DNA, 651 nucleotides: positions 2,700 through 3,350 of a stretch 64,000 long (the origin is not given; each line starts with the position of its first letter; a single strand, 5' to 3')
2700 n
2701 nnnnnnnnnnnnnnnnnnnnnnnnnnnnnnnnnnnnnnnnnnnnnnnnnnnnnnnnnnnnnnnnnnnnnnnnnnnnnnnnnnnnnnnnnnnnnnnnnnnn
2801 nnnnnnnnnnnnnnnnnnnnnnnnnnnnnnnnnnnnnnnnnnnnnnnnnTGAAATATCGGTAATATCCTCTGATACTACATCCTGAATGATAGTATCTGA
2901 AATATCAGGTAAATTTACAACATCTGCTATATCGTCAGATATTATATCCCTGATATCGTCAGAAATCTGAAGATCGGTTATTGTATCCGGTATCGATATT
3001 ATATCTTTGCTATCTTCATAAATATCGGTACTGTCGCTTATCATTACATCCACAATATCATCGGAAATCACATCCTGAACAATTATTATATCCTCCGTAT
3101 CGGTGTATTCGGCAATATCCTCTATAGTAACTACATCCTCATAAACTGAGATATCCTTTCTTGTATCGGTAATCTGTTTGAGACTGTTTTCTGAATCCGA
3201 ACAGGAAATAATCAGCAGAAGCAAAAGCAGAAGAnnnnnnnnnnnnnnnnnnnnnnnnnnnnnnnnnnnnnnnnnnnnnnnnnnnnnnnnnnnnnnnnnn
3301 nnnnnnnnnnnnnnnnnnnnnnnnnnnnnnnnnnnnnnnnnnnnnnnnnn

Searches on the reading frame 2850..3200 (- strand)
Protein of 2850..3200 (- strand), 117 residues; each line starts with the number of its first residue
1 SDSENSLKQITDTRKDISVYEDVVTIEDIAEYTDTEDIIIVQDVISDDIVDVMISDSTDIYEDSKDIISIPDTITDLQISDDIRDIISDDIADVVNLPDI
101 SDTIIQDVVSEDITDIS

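Call 24: find_homologous_proteins(query=window:2850-3200:-, max_evalue=1)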
Query seq(117 aa): 16 candidates shared short words with the query, none scored E <= 1.
